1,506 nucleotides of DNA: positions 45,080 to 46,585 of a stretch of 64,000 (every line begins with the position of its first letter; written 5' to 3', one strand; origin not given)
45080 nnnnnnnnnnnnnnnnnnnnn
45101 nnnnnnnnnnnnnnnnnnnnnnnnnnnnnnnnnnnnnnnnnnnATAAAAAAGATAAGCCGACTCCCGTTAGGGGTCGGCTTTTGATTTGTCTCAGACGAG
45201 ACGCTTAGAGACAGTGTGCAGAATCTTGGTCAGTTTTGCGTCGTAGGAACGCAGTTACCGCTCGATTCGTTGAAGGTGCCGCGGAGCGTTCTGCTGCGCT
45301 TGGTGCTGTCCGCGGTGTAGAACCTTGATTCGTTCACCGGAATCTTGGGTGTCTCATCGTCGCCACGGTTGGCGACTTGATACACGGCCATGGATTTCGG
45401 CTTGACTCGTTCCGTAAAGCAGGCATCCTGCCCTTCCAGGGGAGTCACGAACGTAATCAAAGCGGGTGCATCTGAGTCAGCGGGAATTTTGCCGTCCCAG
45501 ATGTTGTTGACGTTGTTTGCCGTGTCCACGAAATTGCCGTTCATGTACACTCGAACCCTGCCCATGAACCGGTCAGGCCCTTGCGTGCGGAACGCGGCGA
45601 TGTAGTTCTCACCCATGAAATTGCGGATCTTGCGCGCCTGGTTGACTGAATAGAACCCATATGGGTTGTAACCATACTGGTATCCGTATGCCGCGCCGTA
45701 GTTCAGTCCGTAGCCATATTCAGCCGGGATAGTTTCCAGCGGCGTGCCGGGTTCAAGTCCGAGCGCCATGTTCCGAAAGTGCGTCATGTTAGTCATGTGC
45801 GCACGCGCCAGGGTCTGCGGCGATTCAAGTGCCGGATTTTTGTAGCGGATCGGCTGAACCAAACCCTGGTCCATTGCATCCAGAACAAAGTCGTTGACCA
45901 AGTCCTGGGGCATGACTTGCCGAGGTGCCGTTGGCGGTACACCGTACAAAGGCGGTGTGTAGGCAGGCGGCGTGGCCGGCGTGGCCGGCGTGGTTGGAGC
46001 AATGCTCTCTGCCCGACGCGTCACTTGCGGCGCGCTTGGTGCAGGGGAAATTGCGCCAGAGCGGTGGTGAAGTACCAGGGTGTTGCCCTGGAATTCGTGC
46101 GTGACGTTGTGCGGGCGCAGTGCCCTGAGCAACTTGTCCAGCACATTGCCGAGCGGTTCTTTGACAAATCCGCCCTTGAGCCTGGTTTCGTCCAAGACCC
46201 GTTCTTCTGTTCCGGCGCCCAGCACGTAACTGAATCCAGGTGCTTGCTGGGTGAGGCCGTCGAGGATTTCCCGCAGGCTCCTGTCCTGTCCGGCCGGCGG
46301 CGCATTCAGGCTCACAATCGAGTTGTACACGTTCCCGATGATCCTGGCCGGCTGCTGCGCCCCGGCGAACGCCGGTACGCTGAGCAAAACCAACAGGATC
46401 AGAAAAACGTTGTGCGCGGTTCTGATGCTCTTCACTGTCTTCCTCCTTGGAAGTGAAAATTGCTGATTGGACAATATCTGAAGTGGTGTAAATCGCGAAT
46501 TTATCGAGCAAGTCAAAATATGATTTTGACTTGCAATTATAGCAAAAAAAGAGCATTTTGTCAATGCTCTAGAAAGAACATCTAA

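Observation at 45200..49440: F5. GC-rich three-gene block on the opposite strand, wedged between the pilin array and tRNA-Leu(UAG)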

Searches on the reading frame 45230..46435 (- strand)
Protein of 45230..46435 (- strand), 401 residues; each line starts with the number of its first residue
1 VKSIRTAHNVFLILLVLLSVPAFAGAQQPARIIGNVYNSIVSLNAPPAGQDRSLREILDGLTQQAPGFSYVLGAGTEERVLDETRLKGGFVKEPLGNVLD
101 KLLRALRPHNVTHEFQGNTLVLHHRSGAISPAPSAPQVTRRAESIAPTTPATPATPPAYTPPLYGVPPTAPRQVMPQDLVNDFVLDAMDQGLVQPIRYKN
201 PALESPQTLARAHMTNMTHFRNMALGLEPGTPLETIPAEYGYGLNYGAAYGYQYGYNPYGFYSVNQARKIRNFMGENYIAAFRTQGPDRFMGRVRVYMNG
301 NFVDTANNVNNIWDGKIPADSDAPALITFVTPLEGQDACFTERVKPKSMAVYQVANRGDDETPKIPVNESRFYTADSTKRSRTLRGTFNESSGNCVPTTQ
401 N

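Call 5: search_protein_families(library=pfam, proteins=[window:45230-46435:-], max_evalue=1)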
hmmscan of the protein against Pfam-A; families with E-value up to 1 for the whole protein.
window:45230-46435:- (401 aa): 0 families

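Call 10: find_homologous_proteins(query=window:45230-46435:-)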
Query window:45230-46435:- (401 aa): 1 proteins with E <= 0.001 among 6403 candidates.
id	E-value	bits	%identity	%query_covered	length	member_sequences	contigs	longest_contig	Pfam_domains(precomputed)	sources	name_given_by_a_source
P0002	4.4e-262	887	97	100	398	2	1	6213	-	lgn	-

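Call 12: find_encoding_contigs(protein=P0002, flank=10000)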
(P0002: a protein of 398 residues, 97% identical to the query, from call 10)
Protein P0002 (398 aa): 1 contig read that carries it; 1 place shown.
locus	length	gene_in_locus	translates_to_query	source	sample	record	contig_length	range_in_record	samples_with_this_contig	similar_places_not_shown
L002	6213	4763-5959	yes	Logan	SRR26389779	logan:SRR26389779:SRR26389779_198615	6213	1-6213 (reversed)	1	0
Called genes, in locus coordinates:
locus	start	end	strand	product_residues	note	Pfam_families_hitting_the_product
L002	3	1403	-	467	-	?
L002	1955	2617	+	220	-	-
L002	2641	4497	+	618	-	-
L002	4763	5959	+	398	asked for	-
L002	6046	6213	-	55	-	?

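Call 13: find_encoding_contigs(protein=window:45230-46435:-, flank=10000)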
Protein window:45230-46435:- (401 aa): 2 contigs read that carry it; 1 place shown.
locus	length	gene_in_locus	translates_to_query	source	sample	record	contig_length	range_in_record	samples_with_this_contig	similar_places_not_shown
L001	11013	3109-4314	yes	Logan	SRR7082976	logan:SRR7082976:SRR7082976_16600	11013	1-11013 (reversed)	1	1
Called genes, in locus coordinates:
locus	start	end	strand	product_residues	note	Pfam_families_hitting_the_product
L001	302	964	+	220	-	-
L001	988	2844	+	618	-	-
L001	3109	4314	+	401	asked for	-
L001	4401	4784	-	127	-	PF18895:T4SS_pilin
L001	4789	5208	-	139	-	PF18895:T4SS_pilin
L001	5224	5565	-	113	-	PF18895:T4SS_pilin (weak)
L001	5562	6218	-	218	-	PF04893:Yip1, PF18895:T4SS_pilin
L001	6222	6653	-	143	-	PF18895:T4SS_pilin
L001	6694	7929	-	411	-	PF01547:SBP_bac_1, PF13416:SBP_bac_8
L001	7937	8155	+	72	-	-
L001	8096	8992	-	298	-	PF00483:NTP_transferase, PF12804:NTP_transf_3 (weak)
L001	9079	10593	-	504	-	PF05362:Lon_C (weak), PF13541:ChlI, PF00493:MCM (faint), PF00158:Sigma54_activat (faint), PF01078:Mg_chelatase, PF13191:AAA_16 (faint), PF07728:AAA_5 (weak), PF13335:Mg_chelatase_C, +1 more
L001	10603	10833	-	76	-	PF11680:DUF3276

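Call 17: search_protein_families(library=phrogs, proteins=[window:45230-46435:-], max_evalue=1)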
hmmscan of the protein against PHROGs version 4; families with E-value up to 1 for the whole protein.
window:45230-46435:- (401 aa): 1 family
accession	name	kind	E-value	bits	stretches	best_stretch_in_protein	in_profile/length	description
phrog_4986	-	unknown function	0.19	12.4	1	130-174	185-230/233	-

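Call 18: search_protein_families(library=ncbifam, proteins=[window:45230-46435:-], max_evalue=1)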
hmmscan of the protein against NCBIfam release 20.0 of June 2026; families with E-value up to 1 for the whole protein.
window:45230-46435:- (401 aa): 0 families

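Call 19: search_protein_families(library=padloc, proteins=[window:45230-46435:-], max_evalue=1)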
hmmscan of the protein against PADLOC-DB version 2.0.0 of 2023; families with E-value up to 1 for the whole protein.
window:45230-46435:- (401 aa): 0 families

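Call 55: search_protein_families(library=pfam, alignment_id=A3, max_evalue=0.1)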
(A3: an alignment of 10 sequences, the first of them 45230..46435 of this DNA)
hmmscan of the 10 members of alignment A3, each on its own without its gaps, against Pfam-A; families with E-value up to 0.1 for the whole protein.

A. member 1, window:45230-46435:- (401 aa): 0 families

B. families by the number of members that match (of 10 scanned): 2 families
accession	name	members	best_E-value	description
PF07660.19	STN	1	9.9e-05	Secretin and TonB N terminus short domain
PF16344.10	FecR_C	1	0.014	FecR, C-terminal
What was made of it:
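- On Secretin (PilQ/GspD/InvG): No Secretin family hit in any of 10 family members (calls 5, 55).
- On Pfam STN (PF07660) domain family: The window protein gives no hit on its own (calls 5, 55).
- Pfam STN is found in 1 of 10 members at E 1e-4 (call 55).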

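Call 56: search_solved_structures(query=A3, max_evalue=1)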
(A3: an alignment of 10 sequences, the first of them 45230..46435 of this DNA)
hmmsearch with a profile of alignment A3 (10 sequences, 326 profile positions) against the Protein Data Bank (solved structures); distinct sequences matched with E-value up to 1: 10.
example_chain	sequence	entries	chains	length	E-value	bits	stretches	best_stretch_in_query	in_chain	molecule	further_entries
5odw_A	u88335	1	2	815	0.0001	25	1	7-146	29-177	Ferripyoverdine receptor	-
4ar0_A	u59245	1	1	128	0.00019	24.1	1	30-104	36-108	TYPE IV PILUS BIOGENESIS AND COMPETENCE PROTEIN PILQ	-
6w6m_A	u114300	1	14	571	0.0039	19.8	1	30-100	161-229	Type IV pilus secretin PilQ family protein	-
4av2_A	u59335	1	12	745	0.0058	19.3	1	30-104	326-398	TYPE IV PILUS BIOGENESIS AND COMPETENCE PROTEIN PILQ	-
9sh1_A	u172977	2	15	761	0.006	19.2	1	30-104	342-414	Type IV pilus biogenesis and competence protein PilQ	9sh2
2iah_A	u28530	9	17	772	0.13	14.8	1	32-146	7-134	Ferripyoverdine receptor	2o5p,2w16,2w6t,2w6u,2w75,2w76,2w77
7xy3_D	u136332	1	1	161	0.6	12.6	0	189-238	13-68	VHH14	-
4v6w_AH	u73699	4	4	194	0.62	12.6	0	72-125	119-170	40S ribosomal protein S7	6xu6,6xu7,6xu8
3gr5_A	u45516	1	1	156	0.78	12.3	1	32-103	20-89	EscC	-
8b43_A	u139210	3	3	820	0.95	12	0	10-99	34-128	Metal-pseudopaline receptor CntO | Ferrioxamine receptor FoxA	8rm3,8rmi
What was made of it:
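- The whole-protein profile hits FpvA (E 1e-4) and the PilQ N0 domain (E 2e-4) (call 56).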

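Call 66: search_dna_similar(query=window:45230-46435:-, collection=phages, mode=protein, max_evalue=0.01, max_rows=10)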
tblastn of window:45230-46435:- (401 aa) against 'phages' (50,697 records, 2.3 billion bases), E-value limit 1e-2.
No match.

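Call 99: predict_structure(alignment_id=A7)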
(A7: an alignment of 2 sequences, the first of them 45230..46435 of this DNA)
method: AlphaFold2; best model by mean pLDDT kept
length: 401 residues; sequences in the alignment: 2
mean_pLDDT: 42.0   pTM: 0.27
mean pLDDT of the five models: 42.0, 36.5, 34.0, 32.5, 31.8
residues with pLDDT >= 90: 0; 70-90: 25; 50-70: 97; < 50: 279
segments of 3 or more residues with pLDDT < 50: 14-36, 126-326, 330-334, 344-384, 399-401
pLDDT, mean of each block of 10 residues (from residue 1): 50 49 32 43 60 78 73 68 65 62 68 65 51 28 32 28 25 28 33 27 33 38 39 38 26 25 30 27 29 34 29 34 46 49 43 31 30 32 50 53 30
secondary structure, 60 per line:
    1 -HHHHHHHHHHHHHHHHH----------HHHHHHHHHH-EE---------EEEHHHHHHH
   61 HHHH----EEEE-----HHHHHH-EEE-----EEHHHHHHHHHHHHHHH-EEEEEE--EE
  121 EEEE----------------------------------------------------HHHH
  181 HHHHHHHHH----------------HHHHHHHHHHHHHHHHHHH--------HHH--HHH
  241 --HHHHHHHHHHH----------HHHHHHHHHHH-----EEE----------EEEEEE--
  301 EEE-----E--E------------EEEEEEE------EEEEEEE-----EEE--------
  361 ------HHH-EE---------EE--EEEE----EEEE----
elements in order: H2-18 H29-38 E51-53 H54-64 E69-72 H78-83 E85-87 H95-109 E111-116 E119-124 H177-189 H206-224 H243-253 H264-274 E280-282 E293-298 E301-303 E325-331 E338-344 E350-352 E386-389 E394-397
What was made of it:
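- On Secretin (PilQ/GspD/InvG): The local model is beta-alpha-beta-beta-alpha-beta-beta at pLDDT 60-78 (call 99).
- The model has a beta-alpha-beta-beta-alpha-beta-beta unit at pLDDT 60-78 (call 99).
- Tried and rejected: The two-sequence model was informative only for the N0 domain (call 99).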

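Call 101: fold_search(model_id=the predicted structure, library=pdb)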
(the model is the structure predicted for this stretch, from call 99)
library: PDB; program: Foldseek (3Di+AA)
matches with E <= 10: 152; with E <= 0.001: 0
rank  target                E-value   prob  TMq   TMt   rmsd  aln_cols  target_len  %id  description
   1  2y9k_A                2.3e-02  1.00  0.15  0.40   3.4        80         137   18  Three-dimensional model of Salmonella's needle complex at subnanometer resolution (released 2011-03-23)
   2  4av2_A                3.2e-02  1.00  0.16  0.23   3.7        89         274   20  Single particle electron microscopy of PilQ dodecameric complexes from Neisseria meningitidis. (released 2012-10-17)
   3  4ar0_MODEL_1_A        4.0e-02  0.96  0.14  0.36   4.2        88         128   18  N0 domain of Neisseria meningitidis Pilus assembly protein PilQ (released 2012-10-17)
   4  7ah9_5C               4.8e-02  0.98  0.15  0.13   4.3        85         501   16  Substrate-engaged type 3 secretion system needle complex from Salmonella enterica typhimurium - SpaR state 1 (released 2021-03-17)
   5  2iah_A                5.1e-02  1.00  0.17  0.09   2.8        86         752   17  Crystal structure of the ferripyoverdine receptor of the outer membrane of Pseudomonas aeruginosa bound to ferripyover (released 2007-09-11)
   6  7ah9_5O               6.1e-02  0.99  0.16  0.13   3.4        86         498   17  Substrate-engaged type 3 secretion system needle complex from Salmonella enterica typhimurium - SpaR state 1 (released 2021-03-17)
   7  7ah9_5K               6.5e-02  0.97  0.15  0.13   4.2        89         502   17  Substrate-engaged type 3 secretion system needle complex from Salmonella enterica typhimurium - SpaR state 1 (released 2021-03-17)
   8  7ah9_5B               6.5e-02  0.97  0.15  0.12   4.2        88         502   17  Substrate-engaged type 3 secretion system needle complex from Salmonella enterica typhimurium - SpaR state 1 (released 2021-03-17)
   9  7ah9_5G               7.8e-02  0.97  0.15  0.13   4.2        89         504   17  Substrate-engaged type 3 secretion system needle complex from Salmonella enterica typhimurium - SpaR state 1 (released 2021-03-17)
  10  7ah9_5A               7.8e-02  0.96  0.15  0.38   4.4        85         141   16  Substrate-engaged type 3 secretion system needle complex from Salmonella enterica typhimurium - SpaR state 1 (released 2021-03-17)
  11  4ec5_B                8.3e-02  0.92  0.14  0.24   4.5        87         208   17  Crystal structure of the S210C (dimer) mutant from the N-terminal domain of the secretin XcpQ from Pseudomonas aerugin (released 2012-12-05)
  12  7pmp_MODEL_1_A        1.2e-01  0.95  0.16  0.47   4.9        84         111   12  Solution structure of Legionella pneumophila LspD (released 2022-09-14)
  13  7ah9_5D               1.3e-01  0.93  0.15  0.12   4.2        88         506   17  Substrate-engaged type 3 secretion system needle complex from Salmonella enterica typhimurium - SpaR state 1 (released 2021-03-17)
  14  7ah9_5N               1.7e-01  0.84  0.15  0.12   5.0        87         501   15  Substrate-engaged type 3 secretion system needle complex from Salmonella enterica typhimurium - SpaR state 1 (released 2021-03-17)
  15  4g08                  1.8e-01  0.94  0.15  0.38   3.2        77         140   18  Crystal structure of the periplasmic domain of InvG (released 2013-05-08)
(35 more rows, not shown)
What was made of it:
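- On Secretin (PilQ/GspD/InvG): Foldseek neighbours are N0/STN domains at prob 0.9-1.0 and E >= 0.02 (call 101).
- Almost all of the first 41 Foldseek PDB hits are N0, STN, FecR-like or phage-baseplate N0-like domains (call 101).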

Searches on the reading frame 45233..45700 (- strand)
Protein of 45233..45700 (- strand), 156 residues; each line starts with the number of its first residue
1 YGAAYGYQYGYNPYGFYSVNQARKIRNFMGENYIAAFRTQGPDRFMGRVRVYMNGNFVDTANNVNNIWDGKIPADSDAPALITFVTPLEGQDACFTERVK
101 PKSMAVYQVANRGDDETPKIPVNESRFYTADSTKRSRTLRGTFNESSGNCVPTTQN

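Call 88: search_solved_structures(query=A6, max_evalue=5)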
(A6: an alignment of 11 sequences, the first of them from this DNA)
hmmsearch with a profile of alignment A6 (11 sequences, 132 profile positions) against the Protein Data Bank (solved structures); distinct sequences matched with E-value up to 5: 9.
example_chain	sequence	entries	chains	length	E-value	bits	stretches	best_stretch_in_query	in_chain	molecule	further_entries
1tpx_A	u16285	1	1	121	0.071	16.5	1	50-106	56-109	major prion protein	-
4hmm_A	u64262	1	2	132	0.11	15.8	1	50-100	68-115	Major prion protein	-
1uw3_A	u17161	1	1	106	0.17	15.2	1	50-106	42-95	PRION PROTEIN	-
1tqb_A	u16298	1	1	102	0.22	14.8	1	50-104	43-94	prion protein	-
2ktm_A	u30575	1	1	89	0.23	14.8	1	50-104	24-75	Major prion protein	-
3o79_A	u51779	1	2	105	0.24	14.7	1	50-100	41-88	Rabbit PrP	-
1xyu_A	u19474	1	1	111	0.36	14.2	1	51-106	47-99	Major prion protein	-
9dze_f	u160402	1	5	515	0.75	13.1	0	24-99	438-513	pD5-14 D component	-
5l7z_A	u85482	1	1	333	1.6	12.1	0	47-101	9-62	Maternal protein exuperantia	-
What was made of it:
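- On Secretin (PilQ/GspD/InvG): A profile of the C-terminal domain has no significant PDB match (call 88).
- Tried and rejected: A profile of the C-terminal domain of C hit only prion-protein noise, driven by Tyr/Gly-rich composition (call 88).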

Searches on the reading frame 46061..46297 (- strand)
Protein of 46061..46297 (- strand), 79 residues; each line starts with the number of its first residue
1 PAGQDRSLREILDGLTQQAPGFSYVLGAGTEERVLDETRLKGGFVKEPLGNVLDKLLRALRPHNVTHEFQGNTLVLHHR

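Call 87: search_solved_structures(query=A5, max_evalue=1, show_alignments=2)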
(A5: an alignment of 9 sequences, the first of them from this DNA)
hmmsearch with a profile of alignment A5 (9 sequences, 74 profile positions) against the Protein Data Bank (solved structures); distinct sequences matched with E-value up to 1: 11.
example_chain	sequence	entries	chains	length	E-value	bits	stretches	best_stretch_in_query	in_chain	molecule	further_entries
6w6m_A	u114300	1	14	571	0.0019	21.3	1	2-70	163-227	Type IV pilus secretin PilQ family protein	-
4ar0_A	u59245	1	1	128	0.0028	20.8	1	2-70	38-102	TYPE IV PILUS BIOGENESIS AND COMPETENCE PROTEIN PILQ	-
9sh1_A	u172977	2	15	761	0.048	16.8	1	2-70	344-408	Type IV pilus biogenesis and competence protein PilQ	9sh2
4av2_A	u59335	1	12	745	0.05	16.8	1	2-70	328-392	TYPE IV PILUS BIOGENESIS AND COMPETENCE PROTEIN PILQ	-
9etm_A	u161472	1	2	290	0.24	14.6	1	31-70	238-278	Mitochondrial import receptor subunit TOM40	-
5bp2_A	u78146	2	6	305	0.41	13.8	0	28-57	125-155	Mycocerosic acid synthase-like polyketide synthase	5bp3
3gr5_A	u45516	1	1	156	0.44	13.7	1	3-72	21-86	EscC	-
9u5s_R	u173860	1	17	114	0.46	13.7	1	4-69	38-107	Lipoprotein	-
2a02_A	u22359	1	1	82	0.58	13.4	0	46-71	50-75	Ferric-pseudobactin 358 receptor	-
4alz_A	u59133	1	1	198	0.61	13.3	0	11-45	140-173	YOP PROTEINS TRANSLOCATION PROTEIN D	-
1q9j_A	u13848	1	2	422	0.64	13.2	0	34-60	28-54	Polyketide synthase associated protein 5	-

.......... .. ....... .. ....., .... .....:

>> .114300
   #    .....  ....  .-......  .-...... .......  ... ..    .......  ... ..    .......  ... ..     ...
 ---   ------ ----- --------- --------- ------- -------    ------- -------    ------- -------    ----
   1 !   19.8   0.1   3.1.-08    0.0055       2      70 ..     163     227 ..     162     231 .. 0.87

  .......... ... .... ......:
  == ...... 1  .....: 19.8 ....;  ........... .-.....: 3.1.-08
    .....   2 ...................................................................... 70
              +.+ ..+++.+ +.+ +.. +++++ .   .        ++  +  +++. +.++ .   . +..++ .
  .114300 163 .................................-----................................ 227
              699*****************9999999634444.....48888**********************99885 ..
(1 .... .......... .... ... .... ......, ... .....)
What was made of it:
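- On Secretin (PilQ/GspD/InvG): Profile hits to PilQ N0 at E 2e-4 to 0.002 (calls 56, 87).
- That protein carries a domain typical of pilus and secretion-machine docking (calls 56, 87, 101). With a domain-only profile, the top four PDB hits are all PilQ N0 (call 87).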
